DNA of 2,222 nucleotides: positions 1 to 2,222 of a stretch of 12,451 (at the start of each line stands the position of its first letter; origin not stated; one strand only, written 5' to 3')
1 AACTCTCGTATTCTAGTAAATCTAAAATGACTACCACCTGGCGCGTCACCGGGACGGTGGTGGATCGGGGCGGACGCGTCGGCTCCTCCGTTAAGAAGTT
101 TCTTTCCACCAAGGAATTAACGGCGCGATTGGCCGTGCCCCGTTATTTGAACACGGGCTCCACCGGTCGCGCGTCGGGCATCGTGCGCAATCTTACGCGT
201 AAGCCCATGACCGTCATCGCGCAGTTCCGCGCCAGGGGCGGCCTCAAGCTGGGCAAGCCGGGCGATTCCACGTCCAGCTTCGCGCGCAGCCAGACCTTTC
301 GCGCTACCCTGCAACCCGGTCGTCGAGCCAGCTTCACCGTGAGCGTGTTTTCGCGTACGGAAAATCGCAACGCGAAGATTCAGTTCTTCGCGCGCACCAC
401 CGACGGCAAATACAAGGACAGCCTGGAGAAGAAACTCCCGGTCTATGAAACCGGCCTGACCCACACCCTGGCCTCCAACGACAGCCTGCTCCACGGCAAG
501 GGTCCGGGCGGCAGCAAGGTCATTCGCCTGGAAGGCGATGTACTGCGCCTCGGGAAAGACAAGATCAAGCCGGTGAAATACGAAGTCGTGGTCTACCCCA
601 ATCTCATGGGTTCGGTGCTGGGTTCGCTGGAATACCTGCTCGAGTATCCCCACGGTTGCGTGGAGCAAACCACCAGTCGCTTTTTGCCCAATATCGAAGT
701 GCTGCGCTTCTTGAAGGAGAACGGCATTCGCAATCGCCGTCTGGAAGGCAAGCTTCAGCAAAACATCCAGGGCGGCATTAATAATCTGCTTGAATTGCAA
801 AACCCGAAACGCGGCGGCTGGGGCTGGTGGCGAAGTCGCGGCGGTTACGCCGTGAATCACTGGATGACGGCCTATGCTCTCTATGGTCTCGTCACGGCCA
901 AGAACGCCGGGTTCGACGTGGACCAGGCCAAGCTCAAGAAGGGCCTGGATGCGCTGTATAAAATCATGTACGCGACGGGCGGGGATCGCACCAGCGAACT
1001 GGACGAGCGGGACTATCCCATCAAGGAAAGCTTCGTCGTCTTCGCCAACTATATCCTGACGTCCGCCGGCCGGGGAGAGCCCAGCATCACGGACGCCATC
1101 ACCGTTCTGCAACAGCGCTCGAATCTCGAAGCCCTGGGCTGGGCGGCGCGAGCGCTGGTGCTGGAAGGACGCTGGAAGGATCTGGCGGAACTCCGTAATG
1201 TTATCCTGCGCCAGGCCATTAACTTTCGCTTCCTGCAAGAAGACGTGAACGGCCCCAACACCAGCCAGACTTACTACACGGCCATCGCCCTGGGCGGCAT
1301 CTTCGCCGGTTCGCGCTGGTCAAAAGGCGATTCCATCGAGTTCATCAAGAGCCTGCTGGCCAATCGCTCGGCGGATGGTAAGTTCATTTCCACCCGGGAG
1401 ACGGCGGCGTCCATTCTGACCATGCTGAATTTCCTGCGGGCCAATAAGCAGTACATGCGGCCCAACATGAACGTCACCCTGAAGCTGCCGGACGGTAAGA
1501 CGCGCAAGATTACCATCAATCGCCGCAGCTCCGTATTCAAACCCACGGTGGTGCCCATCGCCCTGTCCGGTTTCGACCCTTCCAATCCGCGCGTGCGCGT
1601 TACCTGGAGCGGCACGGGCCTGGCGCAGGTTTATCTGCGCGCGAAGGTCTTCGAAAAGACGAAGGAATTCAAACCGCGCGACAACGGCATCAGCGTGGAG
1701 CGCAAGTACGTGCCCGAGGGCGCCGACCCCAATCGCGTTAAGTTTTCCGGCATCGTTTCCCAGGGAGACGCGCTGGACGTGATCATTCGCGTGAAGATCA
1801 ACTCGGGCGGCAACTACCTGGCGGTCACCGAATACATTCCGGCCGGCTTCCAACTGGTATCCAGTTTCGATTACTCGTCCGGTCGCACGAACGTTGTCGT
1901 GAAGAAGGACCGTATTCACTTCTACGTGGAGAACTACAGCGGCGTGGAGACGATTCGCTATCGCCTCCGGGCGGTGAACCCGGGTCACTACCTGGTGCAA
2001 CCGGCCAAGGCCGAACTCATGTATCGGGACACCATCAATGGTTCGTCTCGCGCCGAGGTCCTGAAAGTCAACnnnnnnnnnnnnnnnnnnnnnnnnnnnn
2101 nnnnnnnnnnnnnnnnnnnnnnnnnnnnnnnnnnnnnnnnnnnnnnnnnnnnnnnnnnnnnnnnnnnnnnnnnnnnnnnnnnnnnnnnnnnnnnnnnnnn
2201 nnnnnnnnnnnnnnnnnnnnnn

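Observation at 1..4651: Thioester-containing bacterial alpha-2-macroglobulin in an operon with VanW, SH3b/YfaP-like and HEAT-repeat exported proteins: a non-canonical A2M module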

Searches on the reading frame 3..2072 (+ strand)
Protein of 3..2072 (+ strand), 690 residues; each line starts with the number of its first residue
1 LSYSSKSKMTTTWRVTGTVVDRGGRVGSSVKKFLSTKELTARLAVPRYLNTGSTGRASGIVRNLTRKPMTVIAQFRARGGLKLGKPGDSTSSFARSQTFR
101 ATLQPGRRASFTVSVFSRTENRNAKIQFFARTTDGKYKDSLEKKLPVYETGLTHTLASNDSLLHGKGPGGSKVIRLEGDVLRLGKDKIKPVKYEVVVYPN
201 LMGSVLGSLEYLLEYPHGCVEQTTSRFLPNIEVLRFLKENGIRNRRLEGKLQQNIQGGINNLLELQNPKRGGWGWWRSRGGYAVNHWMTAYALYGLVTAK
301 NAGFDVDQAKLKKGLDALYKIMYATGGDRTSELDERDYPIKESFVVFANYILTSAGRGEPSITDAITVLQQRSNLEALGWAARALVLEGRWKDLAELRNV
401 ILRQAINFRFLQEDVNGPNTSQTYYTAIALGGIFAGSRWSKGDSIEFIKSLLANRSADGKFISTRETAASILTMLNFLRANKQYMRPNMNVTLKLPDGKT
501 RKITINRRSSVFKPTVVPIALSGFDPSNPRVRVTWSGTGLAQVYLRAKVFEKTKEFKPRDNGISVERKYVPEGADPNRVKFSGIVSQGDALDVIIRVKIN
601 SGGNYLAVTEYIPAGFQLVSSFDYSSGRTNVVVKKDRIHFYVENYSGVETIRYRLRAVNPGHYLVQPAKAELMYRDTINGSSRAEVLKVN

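Call 7: search_protein_families(library=pfam, proteins=[window:3-2072:+], max_evalue=0.01)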
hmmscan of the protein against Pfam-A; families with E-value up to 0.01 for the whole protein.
window:3-2072:+ (690 aa): 3 families
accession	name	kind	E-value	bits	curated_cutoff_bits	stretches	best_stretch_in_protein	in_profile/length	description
PF17973.7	bMG10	-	6.9e-15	55.8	26.2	1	562-675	1-129/131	Bacterial Alpha-2-macroglobulin MG10 domain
PF07678.20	TED_complement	-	1e-13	51.5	22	1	197-317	3-122/312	A-macroglobulin TED domain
PF00207.28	A2M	-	0.00011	22.4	21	1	10-72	26-89/92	Alpha-2-macroglobulin family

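Call 19: search_protein_families(library=ncbifam, proteins=[window:3-2072:+], max_evalue=0.001)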
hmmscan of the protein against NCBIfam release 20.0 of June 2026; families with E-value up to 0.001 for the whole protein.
window:3-2072:+ (690 aa): 0 families

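Call 81: search_solved_structures(query=window:3-2072:+, max_evalue=0.001)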
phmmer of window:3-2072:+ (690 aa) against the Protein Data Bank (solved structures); distinct sequences matched with E-value up to 0.001: 13.
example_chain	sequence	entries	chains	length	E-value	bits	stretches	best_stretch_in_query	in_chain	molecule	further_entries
4ziu_A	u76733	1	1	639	3.7e-13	51.9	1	209-323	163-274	Uncharacterized lipoprotein YfhM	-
4lnv_A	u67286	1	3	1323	4e-13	51.8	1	192-470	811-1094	Thioester-containing protein I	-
5a42_A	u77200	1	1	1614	1.3e-12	50.1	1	209-323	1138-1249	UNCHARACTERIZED LIPOPROTEIN YFHM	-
4ziq_A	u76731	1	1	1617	1.3e-12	50.1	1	209-323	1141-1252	Uncharacterized lipoprotein YfhM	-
4rtd_A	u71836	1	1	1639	1.4e-12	50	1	209-323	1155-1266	Uncharacterized lipoprotein YfhM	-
4d94_A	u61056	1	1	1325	1.5e-12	49.9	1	191-476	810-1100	Thioester-containing protein 1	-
2pn5_A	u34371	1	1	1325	1.5e-12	49.9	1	191-476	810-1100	Thioester-containing protein I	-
4u48_A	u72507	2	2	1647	3.7e-10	42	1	211-323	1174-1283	Putative inner membrane lipoprotein | alpha-2-macroglobulin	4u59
4u4j_A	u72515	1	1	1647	6.1e-09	37.9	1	212-323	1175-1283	Putative inner membrane lipoprotein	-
7voo_A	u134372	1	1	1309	1.6e-06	29.9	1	138-316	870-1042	Alpha-2-macroglobulin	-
7von_A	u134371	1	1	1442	1.6e-06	29.9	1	138-315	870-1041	Alpha-2-macroglobulin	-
6tav_A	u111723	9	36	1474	1.7e-06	29.9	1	138-315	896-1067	Alpha-2-macroglobulin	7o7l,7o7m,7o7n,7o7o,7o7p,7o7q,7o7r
7q1y_A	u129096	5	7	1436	4.6e-06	28.5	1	141-293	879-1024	Alpha-2-macroglobulin-like protein 1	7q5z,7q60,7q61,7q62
